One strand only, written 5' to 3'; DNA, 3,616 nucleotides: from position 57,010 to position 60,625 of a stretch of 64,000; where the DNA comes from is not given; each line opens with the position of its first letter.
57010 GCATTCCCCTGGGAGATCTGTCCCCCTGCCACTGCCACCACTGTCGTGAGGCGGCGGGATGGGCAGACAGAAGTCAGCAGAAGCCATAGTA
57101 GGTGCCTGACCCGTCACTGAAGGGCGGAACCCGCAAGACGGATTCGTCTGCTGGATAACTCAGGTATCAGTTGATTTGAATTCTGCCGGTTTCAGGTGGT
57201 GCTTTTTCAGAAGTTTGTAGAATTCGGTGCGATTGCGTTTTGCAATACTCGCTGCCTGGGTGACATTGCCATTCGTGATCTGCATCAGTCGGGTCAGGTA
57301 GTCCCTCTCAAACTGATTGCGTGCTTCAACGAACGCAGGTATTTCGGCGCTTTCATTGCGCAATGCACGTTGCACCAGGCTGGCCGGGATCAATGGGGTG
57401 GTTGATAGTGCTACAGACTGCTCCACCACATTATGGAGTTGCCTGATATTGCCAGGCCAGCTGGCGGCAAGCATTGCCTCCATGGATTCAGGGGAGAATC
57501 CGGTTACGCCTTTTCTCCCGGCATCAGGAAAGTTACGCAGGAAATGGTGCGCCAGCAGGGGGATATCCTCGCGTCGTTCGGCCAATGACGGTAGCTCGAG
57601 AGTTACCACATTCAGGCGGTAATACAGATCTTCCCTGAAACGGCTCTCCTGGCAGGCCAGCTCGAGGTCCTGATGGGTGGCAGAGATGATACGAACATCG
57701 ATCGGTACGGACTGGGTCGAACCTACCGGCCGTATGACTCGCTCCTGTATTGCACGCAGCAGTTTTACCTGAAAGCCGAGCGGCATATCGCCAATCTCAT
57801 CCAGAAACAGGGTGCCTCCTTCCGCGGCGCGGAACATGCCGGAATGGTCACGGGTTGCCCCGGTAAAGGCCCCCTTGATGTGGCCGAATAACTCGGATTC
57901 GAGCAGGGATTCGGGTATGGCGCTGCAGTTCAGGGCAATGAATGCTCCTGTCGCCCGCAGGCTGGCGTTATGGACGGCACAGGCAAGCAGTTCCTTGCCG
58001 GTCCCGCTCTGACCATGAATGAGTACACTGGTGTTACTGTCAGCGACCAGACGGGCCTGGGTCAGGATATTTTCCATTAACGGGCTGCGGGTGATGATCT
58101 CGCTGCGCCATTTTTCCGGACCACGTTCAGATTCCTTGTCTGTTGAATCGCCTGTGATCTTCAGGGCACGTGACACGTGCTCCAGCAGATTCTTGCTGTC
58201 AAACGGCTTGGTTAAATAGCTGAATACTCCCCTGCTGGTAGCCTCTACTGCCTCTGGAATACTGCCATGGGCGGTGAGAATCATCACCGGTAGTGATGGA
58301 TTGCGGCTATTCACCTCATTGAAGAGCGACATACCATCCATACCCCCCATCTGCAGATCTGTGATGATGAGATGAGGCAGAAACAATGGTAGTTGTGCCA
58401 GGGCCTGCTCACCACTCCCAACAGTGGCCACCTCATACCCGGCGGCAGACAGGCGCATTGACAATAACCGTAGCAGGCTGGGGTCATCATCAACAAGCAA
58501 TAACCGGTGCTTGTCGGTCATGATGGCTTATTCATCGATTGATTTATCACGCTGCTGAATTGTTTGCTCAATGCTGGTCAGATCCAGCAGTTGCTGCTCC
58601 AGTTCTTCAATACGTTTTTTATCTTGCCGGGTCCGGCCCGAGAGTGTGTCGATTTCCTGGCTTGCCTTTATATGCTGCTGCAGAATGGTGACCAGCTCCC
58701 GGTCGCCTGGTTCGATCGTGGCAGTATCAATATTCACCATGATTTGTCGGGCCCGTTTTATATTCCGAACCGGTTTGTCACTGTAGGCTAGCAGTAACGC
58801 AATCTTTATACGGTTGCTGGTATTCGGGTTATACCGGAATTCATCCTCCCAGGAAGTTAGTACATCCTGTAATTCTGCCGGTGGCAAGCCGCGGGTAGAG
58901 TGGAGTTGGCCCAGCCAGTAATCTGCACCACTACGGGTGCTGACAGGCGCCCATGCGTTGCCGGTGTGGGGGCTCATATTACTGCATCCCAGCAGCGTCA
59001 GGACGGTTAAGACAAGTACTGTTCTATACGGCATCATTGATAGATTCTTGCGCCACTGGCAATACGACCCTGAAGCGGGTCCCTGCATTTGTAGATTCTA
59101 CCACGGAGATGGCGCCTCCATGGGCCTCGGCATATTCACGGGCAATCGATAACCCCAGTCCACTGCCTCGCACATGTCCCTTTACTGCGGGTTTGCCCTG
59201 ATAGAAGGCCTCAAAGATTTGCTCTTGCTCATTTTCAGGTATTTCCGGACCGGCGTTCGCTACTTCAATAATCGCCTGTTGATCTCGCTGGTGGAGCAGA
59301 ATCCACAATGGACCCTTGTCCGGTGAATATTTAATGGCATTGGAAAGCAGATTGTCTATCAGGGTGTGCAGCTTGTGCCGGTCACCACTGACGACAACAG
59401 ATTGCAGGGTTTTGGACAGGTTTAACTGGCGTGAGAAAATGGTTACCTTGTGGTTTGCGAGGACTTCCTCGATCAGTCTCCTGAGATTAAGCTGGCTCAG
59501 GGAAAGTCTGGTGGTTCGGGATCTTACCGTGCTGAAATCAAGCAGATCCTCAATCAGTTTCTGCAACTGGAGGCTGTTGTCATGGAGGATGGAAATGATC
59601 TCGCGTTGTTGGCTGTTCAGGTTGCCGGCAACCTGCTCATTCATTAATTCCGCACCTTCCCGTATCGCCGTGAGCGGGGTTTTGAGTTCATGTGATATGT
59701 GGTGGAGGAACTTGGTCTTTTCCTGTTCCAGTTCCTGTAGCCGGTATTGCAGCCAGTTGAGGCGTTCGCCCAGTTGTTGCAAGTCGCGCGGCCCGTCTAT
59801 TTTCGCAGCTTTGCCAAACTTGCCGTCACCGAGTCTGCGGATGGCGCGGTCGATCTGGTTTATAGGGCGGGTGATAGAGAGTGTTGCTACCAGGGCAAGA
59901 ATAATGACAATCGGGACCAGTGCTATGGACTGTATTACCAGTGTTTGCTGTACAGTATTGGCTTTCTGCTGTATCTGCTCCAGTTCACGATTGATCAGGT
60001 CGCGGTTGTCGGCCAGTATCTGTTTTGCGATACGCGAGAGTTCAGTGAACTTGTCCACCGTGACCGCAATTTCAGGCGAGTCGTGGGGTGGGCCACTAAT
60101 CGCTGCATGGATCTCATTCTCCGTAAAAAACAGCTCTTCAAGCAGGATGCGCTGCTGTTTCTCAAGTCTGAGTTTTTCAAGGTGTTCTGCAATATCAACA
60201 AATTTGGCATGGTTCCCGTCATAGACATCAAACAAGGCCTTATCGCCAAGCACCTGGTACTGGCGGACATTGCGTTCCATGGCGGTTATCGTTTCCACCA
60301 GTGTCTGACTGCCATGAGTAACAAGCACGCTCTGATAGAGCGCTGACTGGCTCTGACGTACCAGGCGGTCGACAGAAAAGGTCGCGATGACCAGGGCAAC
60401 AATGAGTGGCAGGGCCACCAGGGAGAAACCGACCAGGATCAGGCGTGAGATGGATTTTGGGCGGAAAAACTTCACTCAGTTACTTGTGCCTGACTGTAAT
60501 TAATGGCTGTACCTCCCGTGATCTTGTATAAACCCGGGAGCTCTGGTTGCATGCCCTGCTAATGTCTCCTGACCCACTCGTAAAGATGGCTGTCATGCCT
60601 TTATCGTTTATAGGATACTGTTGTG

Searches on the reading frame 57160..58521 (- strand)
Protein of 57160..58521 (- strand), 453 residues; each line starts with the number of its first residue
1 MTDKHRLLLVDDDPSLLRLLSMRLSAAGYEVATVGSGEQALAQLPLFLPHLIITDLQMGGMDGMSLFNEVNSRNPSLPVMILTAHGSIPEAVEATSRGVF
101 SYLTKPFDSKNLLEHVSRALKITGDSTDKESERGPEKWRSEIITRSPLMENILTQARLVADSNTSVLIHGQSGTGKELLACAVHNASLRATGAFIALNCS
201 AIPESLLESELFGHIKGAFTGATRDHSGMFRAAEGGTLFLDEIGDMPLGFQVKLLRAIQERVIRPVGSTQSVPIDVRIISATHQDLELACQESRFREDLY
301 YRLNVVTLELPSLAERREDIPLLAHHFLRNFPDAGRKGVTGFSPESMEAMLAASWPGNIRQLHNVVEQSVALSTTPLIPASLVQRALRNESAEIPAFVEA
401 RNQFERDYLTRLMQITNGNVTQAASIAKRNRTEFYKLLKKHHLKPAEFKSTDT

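Call 76: search_protein_families(library=pfam, proteins=[window:57160-58521:-], max_evalue=0.00001)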
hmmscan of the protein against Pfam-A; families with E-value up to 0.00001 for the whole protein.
window:57160-58521:- (453 aa): 4 families
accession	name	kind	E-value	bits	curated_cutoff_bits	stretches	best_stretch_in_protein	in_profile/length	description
PF00158.32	Sigma54_activat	-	2.6e-69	232.7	20.2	1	142-308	1-167/168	Sigma-54 interaction domain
PF00072.30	Response_reg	-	2.1e-27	95.9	30.2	1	8-116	2-110/111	Response regulator receiver domain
PF25601.1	AAA_lid_14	-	2.3e-22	79.1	27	1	315-392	2-79/87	AAA+ ATPase lid domain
PF14532.12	Sigma54_activ_2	-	1.5e-15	58.1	25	1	144-313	2-138/138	Sigma-54 interaction domain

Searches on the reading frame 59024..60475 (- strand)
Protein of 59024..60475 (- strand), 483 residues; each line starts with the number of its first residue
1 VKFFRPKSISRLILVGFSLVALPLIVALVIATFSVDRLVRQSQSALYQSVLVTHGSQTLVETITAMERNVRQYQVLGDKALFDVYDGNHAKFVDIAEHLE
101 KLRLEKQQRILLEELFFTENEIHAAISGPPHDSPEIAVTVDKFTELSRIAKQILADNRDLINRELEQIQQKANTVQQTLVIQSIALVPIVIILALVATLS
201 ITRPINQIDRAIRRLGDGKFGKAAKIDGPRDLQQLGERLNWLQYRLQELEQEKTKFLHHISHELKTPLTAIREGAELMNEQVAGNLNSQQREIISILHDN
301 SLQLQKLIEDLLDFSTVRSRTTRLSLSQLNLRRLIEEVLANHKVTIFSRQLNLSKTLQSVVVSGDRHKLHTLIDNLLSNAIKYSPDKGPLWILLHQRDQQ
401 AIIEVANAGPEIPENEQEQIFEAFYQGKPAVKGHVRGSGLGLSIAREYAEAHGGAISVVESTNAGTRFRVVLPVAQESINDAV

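Call 76: search_protein_families(library=pfam, proteins=[window:59024-60475:-], max_evalue=0.00001)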
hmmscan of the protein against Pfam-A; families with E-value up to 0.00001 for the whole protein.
window:59024-60475:- (483 aa): 2 families
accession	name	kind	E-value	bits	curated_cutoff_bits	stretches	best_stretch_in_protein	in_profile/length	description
PF02518.31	HATPase_c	-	5.7e-27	94.8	26.4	1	364-475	1-110/111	Histidine kinase-, DNA gyrase B-, and HSP90-like ATPase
PF00512.31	HisKA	-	8e-17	61.5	26.9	1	253-318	2-64/66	His Kinase A (phospho-acceptor) domain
